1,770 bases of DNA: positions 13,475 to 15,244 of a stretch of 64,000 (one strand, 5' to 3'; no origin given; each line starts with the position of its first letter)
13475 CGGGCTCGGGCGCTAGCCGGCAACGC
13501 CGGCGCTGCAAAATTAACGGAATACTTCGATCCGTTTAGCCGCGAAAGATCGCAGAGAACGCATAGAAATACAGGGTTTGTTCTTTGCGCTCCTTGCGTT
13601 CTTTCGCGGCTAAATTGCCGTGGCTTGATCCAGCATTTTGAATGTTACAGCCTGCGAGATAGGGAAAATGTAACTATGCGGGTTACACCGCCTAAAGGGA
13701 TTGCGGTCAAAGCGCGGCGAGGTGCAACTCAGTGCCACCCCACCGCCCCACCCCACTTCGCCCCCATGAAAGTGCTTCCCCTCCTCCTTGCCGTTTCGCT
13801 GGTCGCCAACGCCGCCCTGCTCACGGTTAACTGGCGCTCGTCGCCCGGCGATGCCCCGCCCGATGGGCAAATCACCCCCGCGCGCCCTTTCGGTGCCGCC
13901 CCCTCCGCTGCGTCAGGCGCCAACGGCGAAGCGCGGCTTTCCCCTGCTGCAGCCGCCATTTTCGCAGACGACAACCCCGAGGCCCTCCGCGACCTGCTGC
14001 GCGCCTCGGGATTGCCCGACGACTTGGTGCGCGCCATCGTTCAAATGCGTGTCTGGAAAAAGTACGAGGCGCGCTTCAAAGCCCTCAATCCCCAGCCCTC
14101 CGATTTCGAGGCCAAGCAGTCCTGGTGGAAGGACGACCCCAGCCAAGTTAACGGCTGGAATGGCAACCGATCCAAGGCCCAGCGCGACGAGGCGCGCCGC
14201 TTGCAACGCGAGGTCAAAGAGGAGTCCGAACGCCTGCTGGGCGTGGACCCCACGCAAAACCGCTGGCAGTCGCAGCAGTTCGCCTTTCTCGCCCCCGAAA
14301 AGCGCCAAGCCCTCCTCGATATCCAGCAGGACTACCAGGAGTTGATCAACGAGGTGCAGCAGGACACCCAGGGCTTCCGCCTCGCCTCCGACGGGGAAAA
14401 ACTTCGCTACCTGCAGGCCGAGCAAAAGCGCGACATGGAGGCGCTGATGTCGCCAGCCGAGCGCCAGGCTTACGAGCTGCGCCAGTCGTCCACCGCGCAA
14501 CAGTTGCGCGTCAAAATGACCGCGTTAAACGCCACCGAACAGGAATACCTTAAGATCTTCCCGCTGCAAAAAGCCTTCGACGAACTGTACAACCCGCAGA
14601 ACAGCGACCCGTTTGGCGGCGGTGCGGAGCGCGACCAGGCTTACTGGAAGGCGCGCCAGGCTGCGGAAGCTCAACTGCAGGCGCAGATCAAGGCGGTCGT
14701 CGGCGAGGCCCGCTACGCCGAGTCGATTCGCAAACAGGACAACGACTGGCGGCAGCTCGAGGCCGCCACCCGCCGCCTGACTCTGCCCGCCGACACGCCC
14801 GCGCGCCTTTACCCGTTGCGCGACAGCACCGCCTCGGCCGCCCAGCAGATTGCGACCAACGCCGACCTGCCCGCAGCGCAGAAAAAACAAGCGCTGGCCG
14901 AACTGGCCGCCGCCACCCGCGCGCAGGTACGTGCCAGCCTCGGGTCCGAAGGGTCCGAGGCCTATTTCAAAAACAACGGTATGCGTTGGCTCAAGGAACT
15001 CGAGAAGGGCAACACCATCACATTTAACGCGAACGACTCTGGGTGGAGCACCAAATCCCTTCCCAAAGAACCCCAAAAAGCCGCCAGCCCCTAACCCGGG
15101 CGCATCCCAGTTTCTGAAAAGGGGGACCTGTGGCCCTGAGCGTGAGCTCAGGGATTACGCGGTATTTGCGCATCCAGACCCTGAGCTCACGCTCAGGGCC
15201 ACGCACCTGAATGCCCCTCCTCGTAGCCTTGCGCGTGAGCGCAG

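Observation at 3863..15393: MITE with TIRs and 8-9 bp target duplications that carries a REP inverted pair inside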

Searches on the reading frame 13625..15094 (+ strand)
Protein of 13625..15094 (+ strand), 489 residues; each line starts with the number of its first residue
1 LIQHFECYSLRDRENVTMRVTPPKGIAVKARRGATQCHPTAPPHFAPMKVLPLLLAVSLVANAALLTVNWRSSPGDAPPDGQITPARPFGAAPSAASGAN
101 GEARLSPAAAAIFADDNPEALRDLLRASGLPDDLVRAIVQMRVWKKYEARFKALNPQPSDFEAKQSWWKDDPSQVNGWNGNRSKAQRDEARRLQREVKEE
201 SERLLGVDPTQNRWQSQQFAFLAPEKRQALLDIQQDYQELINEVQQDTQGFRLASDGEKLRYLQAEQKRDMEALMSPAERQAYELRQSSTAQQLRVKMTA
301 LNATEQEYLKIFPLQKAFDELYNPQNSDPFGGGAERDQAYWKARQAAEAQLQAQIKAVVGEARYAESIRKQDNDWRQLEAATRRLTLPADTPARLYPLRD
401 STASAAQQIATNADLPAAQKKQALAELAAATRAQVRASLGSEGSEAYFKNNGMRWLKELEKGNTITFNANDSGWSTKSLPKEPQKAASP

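Call 48: find_homologous_proteins(query=window:13625-15094:+, max_evalue=1e-30)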
Query window:13625-15094:+ (489 aa): 128 proteins with E <= 1e-30 among 8000 candidates; the best 120 are listed.
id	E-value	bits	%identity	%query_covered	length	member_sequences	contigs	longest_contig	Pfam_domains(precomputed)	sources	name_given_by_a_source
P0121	2.1e-282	955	100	90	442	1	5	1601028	-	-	-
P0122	3.0e-247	839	89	87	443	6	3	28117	-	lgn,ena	-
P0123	2.1e-228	777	83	90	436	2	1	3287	-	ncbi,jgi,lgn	jgi:hypothetical protein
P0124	6.9e-206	703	70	96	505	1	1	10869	-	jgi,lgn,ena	-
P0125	1.5e-200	685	73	89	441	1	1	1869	-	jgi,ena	jgi:hypothetical protein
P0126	2.0e-195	668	73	90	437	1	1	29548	-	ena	-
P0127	1.4e-193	662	87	68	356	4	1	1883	-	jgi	jgi:hypothetical protein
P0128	1.4e-191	655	82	76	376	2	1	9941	-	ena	-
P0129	5.5e-171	587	66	87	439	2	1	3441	-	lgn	-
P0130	2.1e-169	582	65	83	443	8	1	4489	-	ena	-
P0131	5.9e-168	577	64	90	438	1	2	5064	-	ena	-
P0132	1.0e-167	577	63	90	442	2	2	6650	-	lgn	-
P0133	2.9e-167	575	63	90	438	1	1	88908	-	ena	-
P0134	1.1e-166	573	63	84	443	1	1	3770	-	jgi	jgi:hypothetical protein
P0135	4.1e-166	571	63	90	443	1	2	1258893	-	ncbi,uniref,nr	ncbi:hypothetical protein [Rariglobus hedericola]|uniref:Uncharacterized protein n=1 Tax=Rariglobus 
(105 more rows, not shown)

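Call 49: find_encoding_contigs(protein=P0122, flank=2500, max_places=4)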
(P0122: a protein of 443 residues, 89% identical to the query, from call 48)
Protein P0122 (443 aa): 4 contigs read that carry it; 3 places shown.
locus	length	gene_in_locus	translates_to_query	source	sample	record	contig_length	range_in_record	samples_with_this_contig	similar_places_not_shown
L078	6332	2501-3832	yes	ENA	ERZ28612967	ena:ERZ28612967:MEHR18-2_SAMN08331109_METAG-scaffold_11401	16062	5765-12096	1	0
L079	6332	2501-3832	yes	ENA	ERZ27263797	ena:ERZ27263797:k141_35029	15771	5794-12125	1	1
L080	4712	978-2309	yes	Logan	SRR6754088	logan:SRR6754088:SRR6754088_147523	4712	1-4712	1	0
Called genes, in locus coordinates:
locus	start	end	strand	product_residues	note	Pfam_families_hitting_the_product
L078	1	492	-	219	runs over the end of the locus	-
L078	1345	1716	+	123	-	PF08761:dUTPase_2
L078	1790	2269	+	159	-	PF00578:AhpC-TSA, PF08534:Redoxin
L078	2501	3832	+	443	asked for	-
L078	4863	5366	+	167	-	PF10082:BBP2_2 (weak)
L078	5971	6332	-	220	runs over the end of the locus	PF04264:YceI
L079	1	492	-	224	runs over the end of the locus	-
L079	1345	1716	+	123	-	PF08761:dUTPase_2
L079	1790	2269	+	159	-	PF00578:AhpC-TSA, PF08534:Redoxin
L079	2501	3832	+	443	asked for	-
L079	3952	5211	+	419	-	PF10082:BBP2_2 (weak)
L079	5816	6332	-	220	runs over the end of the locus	PF04264:YceI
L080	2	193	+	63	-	?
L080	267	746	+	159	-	PF00578:AhpC-TSA, PF08534:Redoxin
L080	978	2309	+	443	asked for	-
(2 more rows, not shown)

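Call 50: find_encoding_contigs(protein=P0128, flank=2500, max_places=3)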
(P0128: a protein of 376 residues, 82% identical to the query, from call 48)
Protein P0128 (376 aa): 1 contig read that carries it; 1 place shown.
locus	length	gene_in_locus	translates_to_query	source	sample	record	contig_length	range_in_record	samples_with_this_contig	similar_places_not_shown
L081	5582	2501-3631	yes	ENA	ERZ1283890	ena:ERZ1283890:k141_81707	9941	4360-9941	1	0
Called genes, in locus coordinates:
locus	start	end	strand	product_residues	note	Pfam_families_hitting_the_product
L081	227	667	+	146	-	-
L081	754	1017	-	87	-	PF11154:DUF2934 (weak)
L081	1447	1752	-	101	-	PF11154:DUF2934 (weak)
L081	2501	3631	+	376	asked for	-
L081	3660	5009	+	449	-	-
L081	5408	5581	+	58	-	?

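Call 51: find_encoding_contigs(protein=P0126, flank=2500, max_places=3)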
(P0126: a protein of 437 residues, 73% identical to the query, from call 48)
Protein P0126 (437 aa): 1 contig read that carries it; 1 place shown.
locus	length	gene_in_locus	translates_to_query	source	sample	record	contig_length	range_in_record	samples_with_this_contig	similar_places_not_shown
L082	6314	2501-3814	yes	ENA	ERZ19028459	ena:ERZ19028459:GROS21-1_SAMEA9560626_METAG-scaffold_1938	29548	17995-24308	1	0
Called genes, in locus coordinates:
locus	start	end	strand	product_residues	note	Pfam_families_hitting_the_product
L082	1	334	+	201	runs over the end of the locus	PF02572:CobA_CobO_BtuR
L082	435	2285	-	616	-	PF13589:HATPase_c_3, PF00183:HSP90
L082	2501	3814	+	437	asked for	-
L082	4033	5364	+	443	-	PF07690:MFS_1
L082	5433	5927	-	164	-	PF01584:CheW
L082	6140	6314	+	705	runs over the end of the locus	PF01627:Hpt, PF02895:H-kinase_dim, PF02518:HATPase_c, PF01584:CheW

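Call 54: find_encoding_contigs(protein=P0121, flank=10000, max_places=8)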
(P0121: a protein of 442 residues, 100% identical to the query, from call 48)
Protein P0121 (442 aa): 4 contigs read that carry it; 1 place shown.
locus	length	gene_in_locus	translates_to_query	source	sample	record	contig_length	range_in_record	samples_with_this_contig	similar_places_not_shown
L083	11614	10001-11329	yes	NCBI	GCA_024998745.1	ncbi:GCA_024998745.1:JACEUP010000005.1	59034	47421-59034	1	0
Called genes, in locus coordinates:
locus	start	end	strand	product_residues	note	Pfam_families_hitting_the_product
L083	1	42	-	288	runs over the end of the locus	PF03690:MYG1_exonuc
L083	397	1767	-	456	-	PF09423:PhoD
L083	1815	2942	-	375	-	PF00150:Cellulase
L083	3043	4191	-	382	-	-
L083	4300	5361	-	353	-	PF05496:RuvB_N, PF00004:AAA, PF07728:AAA_5 (weak), PF17864:AAA_lid_4, PF05491:WHD_RuvB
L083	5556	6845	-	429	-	PF00275:EPSP_synthase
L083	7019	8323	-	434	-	-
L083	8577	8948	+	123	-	PF08761:dUTPase_2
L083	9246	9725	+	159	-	PF00578:AhpC-TSA, PF08534:Redoxin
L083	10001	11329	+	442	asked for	-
